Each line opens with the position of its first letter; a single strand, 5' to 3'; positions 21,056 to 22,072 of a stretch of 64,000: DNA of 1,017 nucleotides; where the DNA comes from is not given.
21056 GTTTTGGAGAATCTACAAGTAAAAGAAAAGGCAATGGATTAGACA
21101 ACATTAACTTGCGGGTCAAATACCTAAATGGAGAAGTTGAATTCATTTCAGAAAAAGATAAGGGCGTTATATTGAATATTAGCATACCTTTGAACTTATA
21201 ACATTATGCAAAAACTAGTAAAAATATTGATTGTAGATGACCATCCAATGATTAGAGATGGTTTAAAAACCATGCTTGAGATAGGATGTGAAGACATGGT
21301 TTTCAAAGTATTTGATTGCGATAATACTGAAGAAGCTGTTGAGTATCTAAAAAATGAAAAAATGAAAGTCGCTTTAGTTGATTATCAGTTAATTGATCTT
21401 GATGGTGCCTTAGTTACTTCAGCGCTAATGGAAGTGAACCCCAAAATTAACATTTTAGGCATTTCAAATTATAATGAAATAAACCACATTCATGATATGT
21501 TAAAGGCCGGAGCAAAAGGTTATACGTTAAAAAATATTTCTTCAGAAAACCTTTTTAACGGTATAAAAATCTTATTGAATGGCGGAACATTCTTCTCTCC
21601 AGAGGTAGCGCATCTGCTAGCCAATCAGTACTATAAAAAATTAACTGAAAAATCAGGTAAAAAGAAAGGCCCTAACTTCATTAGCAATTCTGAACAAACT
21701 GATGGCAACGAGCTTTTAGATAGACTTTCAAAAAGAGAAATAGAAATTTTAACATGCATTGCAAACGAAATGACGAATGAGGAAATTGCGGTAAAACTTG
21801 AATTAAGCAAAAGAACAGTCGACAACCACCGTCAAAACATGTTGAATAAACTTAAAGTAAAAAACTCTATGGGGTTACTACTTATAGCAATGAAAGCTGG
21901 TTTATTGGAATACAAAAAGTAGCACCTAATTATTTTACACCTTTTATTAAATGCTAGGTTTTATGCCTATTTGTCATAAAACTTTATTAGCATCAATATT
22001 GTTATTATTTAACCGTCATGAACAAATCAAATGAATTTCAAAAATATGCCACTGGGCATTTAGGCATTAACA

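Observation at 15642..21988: Candidate undescribed module: alpha-oxoamine-synthase/acyltransferase fusion divergent from a STAS / soluble PAS kinase / LuxR regulator set, tied together by a shared palindrome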

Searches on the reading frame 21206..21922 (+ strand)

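Call 3: search_protein_families(library=pfam, proteins=[window:21206-21922:+], max_evalue=0.01)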
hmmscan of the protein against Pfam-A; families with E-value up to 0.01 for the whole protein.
window:21206-21922:+ (238 aa): 4 families
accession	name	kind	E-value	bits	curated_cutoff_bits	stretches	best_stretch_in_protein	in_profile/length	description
PF00072.30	Response_reg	-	6.8e-21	75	30.2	1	7-119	1-109/111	Response regulator receiver domain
PF00196.25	GerE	-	2.3e-18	66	23.5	1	173-226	2-55/57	Bacterial regulatory proteins, luxR family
PF08281.18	Sigma70_r4_2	-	1.6e-05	24.9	25.7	1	169-211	6-49/54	Sigma-70, region 4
PF04545.22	Sigma70_r4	-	0.0038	17.2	24.1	1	170-217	1-49/50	Sigma-70, region 4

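Call 4: search_protein_families(library=ncbifam, proteins=[window:21206-21922:+], max_evalue=0.01)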
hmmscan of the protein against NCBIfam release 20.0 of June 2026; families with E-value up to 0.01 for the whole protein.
window:21206-21922:+ (238 aa): 85 families (the best 25 are shown)
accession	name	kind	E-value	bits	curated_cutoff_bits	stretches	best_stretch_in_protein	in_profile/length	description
NF052445.1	RespRegMctR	equivalog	1.4e-32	112.8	300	2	5-145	2-140/205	two-component system response regulator MctR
NF047785.1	respo_reg_MadR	equivalog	9.5e-27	93.7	300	2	5-140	1-137/209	MadR family response regulator transcription factor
NF007018.1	PRK09483.1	equivalog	1.6e-26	93.3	280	2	4-146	1-141/217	UvrY/SirA/GacA family response regulator transcription factor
NF007403.0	PRK09935.1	equivalog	3.4e-26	92.1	271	2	5-142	4-139/210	fimbria biosynthesis transcriptional regulator FimZ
NF007935.0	PRK10651.1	equivalog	4.3e-26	91.4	250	1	2-220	4-202/216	two-component system response regulator NarL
NF011896.0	PRK15369.1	equivalog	4.3e-25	88.6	242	1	4-233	3-209/211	two component system response regulator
NF007708.0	PRK10403.1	equivalog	6.2e-24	84.6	343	1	5-222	7-202/215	nitrate/nitrite response regulator protein NarP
NF007685.0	PRK10360.1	equivalog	3e-22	79.4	258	2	5-149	2-141/196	response regulator transcription factor UhpA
NF052366.1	photon_PedR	equivalog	1.1e-17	64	120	1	173-232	2-61/74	photosynthetic electron transport-dependent transcriptional regulator PedR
NF007419.0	PRK09958.1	equivalog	1.4e-15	57.5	251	2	165-230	135-200/204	acid-sensing system DNA-binding response regulator EvgA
NF006900.1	PRK09390.1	equivalog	7.9e-15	54.9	255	2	161-232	130-201/203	response regulator FixJ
NF041830.1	RR_TF_ErdR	exception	2.6e-13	50.2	390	2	6-136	3-133/213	response regulator transcription factor ErdR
NF040749.1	tetrathio_RR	equivalog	2.6e-13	50.1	290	2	168-224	128-184/191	tetrathionate respiration response regulator TtrR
TIGR03020.2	EpsA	equivalog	3.5e-12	46.5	170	1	168-220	184-237/247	XrtB/PEP-CTERM-associated transcriptional regulator EpsA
NF041367.1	CheY_Halo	equivalog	7e-10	39.3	200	1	7-120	1-110/114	chemotaxis protein CheY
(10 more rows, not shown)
